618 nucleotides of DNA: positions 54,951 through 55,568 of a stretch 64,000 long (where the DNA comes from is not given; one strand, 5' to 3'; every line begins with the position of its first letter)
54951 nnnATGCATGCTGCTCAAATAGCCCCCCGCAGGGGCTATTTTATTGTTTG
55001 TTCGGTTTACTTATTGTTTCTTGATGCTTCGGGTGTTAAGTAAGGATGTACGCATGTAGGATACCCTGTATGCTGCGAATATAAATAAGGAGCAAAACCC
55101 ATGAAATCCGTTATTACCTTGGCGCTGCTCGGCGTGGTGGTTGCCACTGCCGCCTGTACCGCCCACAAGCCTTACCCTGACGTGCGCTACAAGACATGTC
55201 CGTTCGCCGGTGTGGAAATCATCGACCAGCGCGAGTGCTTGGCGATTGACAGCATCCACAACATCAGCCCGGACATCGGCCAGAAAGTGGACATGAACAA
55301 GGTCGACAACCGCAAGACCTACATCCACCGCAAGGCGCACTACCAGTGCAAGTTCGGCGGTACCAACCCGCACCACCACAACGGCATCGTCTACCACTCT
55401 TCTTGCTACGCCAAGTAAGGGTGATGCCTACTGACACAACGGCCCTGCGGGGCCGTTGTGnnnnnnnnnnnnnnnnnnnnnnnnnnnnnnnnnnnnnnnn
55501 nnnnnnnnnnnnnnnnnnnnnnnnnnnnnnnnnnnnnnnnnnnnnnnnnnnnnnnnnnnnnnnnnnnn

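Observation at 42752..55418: Paralogous small Cys/His-rich lipoproteins defining an uncharacterized, probably metal-binding family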

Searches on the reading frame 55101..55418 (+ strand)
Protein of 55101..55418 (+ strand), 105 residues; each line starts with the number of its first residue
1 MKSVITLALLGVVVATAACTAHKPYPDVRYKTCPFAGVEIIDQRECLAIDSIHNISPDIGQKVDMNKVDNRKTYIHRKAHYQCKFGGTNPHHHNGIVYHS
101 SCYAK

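Call 5: search_protein_families(library=pfam, proteins=[window:55101-55418:+], max_evalue=1)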
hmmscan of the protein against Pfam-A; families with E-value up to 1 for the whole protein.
window:55101-55418:+ (105 aa): 0 families

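Call 6: search_protein_families(library=ncbifam, proteins=[window:55101-55418:+], max_evalue=1)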
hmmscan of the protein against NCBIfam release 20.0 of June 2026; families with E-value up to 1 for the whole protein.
window:55101-55418:+ (105 aa): 0 families

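Call 7: find_homologous_proteins(query=window:55101-55415:+, max_evalue=0.01)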
Query seq(105 aa) (105 aa): 2 proteins with E <= 0.01 among 4 candidates.
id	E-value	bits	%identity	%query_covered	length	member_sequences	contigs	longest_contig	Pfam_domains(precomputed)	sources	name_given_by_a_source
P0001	3.8e-67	241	100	100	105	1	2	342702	-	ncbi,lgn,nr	ncbi:MAG: hypothetical protein H6922_03865 [Pseudomonadaceae bacterium]|nr:hypothetical protein [Pse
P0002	8.0e-47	176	72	100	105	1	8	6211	-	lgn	-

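Call 8: search_solved_structures(query=window:55101-55415:+, max_evalue=10)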
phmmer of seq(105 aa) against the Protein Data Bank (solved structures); distinct sequences matched with E-value up to 10: 4.
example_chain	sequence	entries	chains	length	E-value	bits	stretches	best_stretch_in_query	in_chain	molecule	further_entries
9kfe_A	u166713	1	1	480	0.32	14.5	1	33-76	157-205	Mitofusin FZO1,Mitofusin FZO1,Fzo1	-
9kff_A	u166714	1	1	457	0.37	14.3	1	33-76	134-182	Mitofusin FZO1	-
9kfd_A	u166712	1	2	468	0.39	14.3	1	33-76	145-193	Mitofusin FZO1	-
3zbi_C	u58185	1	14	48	1.7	12.2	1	6-31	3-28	TRAN PROTEIN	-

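Call 15: find_encoding_contigs(protein=P0002, flank=10000, max_places=6)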
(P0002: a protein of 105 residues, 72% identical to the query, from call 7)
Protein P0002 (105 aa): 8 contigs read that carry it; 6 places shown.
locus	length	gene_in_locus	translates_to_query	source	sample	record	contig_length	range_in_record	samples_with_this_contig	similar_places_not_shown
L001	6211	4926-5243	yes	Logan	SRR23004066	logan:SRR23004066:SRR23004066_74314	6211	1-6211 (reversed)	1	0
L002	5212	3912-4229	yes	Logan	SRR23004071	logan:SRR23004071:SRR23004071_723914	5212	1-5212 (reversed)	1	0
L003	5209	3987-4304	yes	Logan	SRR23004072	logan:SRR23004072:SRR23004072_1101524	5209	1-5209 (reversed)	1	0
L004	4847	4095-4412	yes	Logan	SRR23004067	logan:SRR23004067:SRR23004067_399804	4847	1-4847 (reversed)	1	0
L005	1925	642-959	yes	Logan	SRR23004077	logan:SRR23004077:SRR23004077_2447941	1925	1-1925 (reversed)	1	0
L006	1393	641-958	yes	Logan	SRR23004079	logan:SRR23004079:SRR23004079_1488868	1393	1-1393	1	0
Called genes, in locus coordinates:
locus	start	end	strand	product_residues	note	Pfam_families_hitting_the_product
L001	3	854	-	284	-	?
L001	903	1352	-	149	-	PF09361:Phasin_2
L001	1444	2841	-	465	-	PF00890:FAD_binding_2 (weak), PF01134:GIDA (faint), PF01266:DAO, PF03486:HI0933_like (faint), PF07992:Pyr_redox_2 (faint)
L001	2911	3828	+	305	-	PF00763:THF_DHG_CYH, PF02882:THF_DHG_CYH_C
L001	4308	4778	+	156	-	PF03713:DUF305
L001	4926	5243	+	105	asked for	-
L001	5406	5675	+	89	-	-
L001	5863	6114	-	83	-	-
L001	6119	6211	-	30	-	?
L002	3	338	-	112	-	?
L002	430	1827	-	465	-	PF00890:FAD_binding_2 (weak), PF01134:GIDA (faint), PF01266:DAO, PF03486:HI0933_like (faint), PF07992:Pyr_redox_2 (faint)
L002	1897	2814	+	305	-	PF00763:THF_DHG_CYH, PF02882:THF_DHG_CYH_C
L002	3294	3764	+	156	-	PF03713:DUF305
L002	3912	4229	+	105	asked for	-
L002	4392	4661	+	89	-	-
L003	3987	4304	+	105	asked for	-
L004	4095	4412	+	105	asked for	-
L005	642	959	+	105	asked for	-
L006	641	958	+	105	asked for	-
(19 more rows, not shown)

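Call 20: search_protein_representatives(alignment_id=A2)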
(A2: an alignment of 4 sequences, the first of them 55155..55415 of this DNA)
Query: 4 sequences, 74 profile positions. Proteins with E-value up to 0.001 (for the whole library): 6; up to 1e-10: 5; up to 1e-30: 1. The best 6 are listed.
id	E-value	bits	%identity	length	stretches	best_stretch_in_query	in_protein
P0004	1.8e-35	137.4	-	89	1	1-74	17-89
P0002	3.1e-30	120.6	-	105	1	1-74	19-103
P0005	5.9e-17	78.1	-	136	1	4-73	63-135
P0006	3.7e-16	75.5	-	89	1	3-73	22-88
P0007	5.5e-13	65.3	-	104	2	6-44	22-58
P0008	3.6e-10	56.3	-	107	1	6-73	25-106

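Call 21: predict_structure(alignment_id=A1)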
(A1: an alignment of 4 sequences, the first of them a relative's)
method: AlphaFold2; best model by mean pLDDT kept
length: 105 residues; sequences in the alignment: 4
mean_pLDDT: 51.5   pTM: 0.25
mean pLDDT of the five models: 51.5, 50.1, 40.8, 39.3, 35.1
residues with pLDDT >= 90: 0; 70-90: 0; 50-70: 61; < 50: 44
segments of 3 or more residues with pLDDT < 50: 1-23, 35-37, 49-61
pLDDT, mean of each block of 10 residues (from residue 1): 42 40 50 53 51 45 58 56 61 60 51
secondary structure, 60 per line:
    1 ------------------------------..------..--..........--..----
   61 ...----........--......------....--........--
elements in order: H43-52 E61-63 E68-75 E78-83 E90-93 E96-99

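Call 24: find_encoding_contigs(protein=P0005, flank=10000, max_places=4)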
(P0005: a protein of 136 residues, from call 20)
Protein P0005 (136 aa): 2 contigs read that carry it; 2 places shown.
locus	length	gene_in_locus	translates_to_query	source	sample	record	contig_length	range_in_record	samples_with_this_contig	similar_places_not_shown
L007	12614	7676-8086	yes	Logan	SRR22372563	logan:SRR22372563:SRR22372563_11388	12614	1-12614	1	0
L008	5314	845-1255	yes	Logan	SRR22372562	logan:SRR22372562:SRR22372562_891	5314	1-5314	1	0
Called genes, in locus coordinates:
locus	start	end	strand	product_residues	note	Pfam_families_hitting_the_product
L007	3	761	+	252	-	?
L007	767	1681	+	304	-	PF00669:Flagellin_N, PF00700:Flagellin_C (weak)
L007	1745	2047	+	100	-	PF02599:CsrA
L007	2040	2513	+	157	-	PF02623:FliW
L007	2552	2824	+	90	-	-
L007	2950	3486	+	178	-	PF10399:UCR_Fe-S_N, PF00355:Rieske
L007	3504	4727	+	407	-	PF00033:Cytochrome_B, PF13631:Cytochrom_B_N_2, PF00032:Cytochrom_B_C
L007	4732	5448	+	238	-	PF02167:Cytochrom_C1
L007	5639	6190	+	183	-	PF13302:Acetyltransf_3, PF00583:Acetyltransf_1, PF13523:Acetyltransf_8 (faint)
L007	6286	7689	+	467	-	PF00919:UPF0004, PF04055:Radical_SAM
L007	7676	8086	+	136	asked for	-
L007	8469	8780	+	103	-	PF00338:Ribosomal_S10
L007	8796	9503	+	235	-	PF00297:Ribosomal_L3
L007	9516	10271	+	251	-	PF00573:Ribosomal_L4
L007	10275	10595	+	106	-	PF00276:Ribosomal_L23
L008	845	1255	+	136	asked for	-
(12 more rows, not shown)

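Call 25: find_encoding_contigs(protein=P0006, flank=10000, max_places=4)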
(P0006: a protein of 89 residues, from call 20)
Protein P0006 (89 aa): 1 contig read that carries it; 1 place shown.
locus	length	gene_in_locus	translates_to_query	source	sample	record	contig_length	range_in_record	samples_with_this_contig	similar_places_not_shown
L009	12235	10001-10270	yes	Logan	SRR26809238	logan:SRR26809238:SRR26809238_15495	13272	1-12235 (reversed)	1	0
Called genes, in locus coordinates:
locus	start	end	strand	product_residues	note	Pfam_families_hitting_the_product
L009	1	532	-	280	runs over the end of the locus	PF03372:Exo_endo_phos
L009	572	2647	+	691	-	PF00563:EAL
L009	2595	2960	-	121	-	-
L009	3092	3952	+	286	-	PF00990:GGDEF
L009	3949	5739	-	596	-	PF01368:DHH, PF02272:DHHA1, PF17768:RecJ_OB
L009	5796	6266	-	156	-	PF09361:Phasin_2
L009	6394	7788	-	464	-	PF00890:FAD_binding_2 (weak), PF01266:DAO, PF03486:HI0933_like (faint)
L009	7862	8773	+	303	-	PF00763:THF_DHG_CYH, PF02882:THF_DHG_CYH_C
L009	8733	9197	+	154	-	-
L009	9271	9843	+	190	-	PF03713:DUF305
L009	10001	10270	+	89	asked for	-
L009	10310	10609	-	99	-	-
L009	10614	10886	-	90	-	PF27284:Aq_678 (faint)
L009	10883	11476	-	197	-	PF01936:NYN (faint)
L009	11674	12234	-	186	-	?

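Call 26: find_encoding_contigs(protein=P0007, flank=10000, max_places=4)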
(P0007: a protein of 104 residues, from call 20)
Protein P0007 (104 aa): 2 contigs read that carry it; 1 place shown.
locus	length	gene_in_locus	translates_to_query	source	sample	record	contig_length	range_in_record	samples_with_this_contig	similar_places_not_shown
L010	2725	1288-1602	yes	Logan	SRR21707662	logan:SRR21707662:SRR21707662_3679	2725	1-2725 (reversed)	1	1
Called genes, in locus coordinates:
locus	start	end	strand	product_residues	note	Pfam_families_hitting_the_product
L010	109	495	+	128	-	-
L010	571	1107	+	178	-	PF03713:DUF305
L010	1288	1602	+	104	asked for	-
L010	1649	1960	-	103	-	-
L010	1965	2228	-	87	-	PF27284:Aq_678 (weak)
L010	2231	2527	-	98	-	-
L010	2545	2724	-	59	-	?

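Call 27: find_encoding_contigs(protein=P0008, flank=10000, max_places=4)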
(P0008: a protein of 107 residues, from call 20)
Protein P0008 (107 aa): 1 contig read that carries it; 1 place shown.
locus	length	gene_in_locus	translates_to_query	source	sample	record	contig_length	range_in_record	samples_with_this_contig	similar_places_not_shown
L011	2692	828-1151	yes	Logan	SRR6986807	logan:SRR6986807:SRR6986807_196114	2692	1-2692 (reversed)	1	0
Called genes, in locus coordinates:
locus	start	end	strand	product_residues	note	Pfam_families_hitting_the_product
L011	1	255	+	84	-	?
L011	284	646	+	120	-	PF16320:Ribosomal_L12_N, PF00542:Ribosomal_L12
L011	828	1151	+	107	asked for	-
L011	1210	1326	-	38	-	-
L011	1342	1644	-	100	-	-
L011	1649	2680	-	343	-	PF04546:Sigma70_ner, PF04542:Sigma70_r2, PF04539:Sigma70_r3, PF04545:Sigma70_r4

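Call 29: find_homologous_proteins(query=A3, max_evalue=0.01)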
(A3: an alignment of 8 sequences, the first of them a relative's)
Query A3 (8 sequences) (105 aa, profile of the alignment): 8 proteins with E <= 0.01 among 8000 candidates.
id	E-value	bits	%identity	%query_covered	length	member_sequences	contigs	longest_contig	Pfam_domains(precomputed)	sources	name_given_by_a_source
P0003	2.9e-34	135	42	71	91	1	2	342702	-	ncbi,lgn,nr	ncbi:MAG: hypothetical protein H6922_03785 [Pseudomonadaceae bacterium]|nr:hypothetical protein [Pse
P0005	8.2e-34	134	39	70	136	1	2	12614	-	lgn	-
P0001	1.0e-33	133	100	100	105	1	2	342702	-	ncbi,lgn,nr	ncbi:MAG: hypothetical protein H6922_03865 [Pseudomonadaceae bacterium]|nr:hypothetical protein [Pse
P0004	1.3e-32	130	45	71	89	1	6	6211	-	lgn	-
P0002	4.8e-32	128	72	100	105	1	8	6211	-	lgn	-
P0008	3.1e-31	125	39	70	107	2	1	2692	-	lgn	-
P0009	3.1e-29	119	43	78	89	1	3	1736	-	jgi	jgi:uncharacterized lipoprotein YajG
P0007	2.6e-27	113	52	30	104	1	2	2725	-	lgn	-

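Call 62: search_protein_families(library=pfam, proteins=[L009:8733-9197:+, L010:109-495:+], max_evalue=0.01)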
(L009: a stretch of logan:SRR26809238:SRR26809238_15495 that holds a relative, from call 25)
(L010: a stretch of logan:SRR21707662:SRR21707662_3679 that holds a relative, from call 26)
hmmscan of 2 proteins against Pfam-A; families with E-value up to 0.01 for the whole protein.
L009:8733-9197:+ (154 aa): 0 families

L010:109-495:+ (128 aa): 0 families

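Call 68: list_cluster_members(proteins=[P0001, P0003, P0009, P0005, P0008])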
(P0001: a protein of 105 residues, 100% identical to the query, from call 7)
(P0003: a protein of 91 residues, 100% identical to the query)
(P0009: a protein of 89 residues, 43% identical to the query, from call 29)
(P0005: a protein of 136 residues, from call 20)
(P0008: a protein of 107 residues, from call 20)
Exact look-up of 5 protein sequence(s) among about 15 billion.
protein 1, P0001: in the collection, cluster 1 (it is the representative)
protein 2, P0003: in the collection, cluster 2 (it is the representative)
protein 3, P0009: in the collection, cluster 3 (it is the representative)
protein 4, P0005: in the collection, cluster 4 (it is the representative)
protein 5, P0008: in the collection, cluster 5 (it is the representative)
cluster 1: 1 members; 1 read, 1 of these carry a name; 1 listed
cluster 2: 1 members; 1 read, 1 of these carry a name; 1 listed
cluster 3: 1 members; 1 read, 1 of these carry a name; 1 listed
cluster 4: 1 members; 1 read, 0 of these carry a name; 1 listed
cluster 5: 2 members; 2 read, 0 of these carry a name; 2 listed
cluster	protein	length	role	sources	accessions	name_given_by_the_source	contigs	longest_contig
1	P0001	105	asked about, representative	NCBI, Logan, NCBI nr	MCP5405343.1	MAG: hypothetical protein H6922_03865 [Pseudomonadaceae bacterium] | hypothetical protein [Pseudomonadaceae bacterium]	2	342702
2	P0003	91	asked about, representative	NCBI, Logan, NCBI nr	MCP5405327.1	MAG: hypothetical protein H6922_03785 [Pseudomonadaceae bacterium] | hypothetical protein [Pseudomonadaceae bacterium]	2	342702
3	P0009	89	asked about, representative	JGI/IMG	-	uncharacterized lipoprotein YajG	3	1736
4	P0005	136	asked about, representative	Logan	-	-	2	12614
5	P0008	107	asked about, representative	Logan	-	-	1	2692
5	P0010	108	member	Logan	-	-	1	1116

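Call 70: find_encoding_contigs(protein=P0009, flank=5000, max_places=4)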
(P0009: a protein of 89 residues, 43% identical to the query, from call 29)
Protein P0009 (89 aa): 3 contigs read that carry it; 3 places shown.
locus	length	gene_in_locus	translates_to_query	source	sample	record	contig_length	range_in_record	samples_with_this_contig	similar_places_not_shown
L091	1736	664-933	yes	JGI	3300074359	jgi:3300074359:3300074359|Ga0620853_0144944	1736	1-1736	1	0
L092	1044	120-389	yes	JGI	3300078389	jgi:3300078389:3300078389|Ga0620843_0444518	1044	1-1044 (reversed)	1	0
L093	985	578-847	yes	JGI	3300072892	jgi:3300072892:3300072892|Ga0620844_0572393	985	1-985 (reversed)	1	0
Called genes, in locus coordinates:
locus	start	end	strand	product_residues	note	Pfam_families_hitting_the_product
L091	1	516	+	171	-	PF03713:DUF305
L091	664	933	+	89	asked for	-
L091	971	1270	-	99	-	-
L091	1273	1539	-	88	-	PF27284:Aq_678 (weak)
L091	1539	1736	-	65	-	?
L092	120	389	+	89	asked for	-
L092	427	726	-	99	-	-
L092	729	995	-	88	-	PF27284:Aq_678 (weak)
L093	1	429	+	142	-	?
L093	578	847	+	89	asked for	-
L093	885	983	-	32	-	?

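Call 82: search_protein_families(library=phrogs, proteins=[window:55101-55418:+, P0005, P0006, P0007, P0008], max_evalue=0.1)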
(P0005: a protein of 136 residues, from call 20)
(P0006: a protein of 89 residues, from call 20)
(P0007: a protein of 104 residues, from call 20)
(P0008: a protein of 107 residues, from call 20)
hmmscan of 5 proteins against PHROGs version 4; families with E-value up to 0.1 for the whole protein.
window:55101-55418:+ (105 aa): 0 families

P0005 (136 aa): 2 families
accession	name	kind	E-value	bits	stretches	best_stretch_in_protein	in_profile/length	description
phrog_902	-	unknown function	0.058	14.8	1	36-74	3-47/118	-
phrog_8574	-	unknown function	0.071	14.1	0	45-69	9-33/47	-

P0006 (89 aa): 1 family
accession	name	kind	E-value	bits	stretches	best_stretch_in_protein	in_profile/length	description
phrog_1119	-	moron, auxiliary metabolic gene and host takeover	0.012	17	1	1-56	1-49/78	Cor superinfection exclusion protein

P0007 (104 aa): 4 families
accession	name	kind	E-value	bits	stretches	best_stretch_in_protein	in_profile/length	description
phrog_28450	-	unknown function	0.013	16.6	1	24-94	54-129/175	-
phrog_1119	-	moron, auxiliary metabolic gene and host takeover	0.02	16.3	1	1-26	1-26/78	Cor superinfection exclusion protein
phrog_8372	-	unknown function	0.032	15.2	1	1-39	1-38/58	-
phrog_20914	-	unknown function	0.072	14.1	0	1-24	3-25/112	-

P0008 (107 aa): 0 families

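Call 83: search_protein_families(library=pfam, alignment_id=A3, max_evalue=1)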
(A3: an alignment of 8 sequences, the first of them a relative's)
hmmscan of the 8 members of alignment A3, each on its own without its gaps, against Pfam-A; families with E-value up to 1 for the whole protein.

A. member 1, P0001 (105 aa): 0 families

B. families by the number of members that match (of 8 scanned): 5 families
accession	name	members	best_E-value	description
PF08139.17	LPAM_1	2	0.063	Prokaryotic membrane lipoprotein lipid attachment site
PF20101.4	DUF6491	2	0.28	Family of unknown function (DUF6491)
PF16386.10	DUF4995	1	0.052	Domain of unknown function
PF04957.18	RMF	1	0.21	Ribosome modulation factor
PF03427.18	CBM_19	1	0.94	Carbohydrate binding domain (family 19)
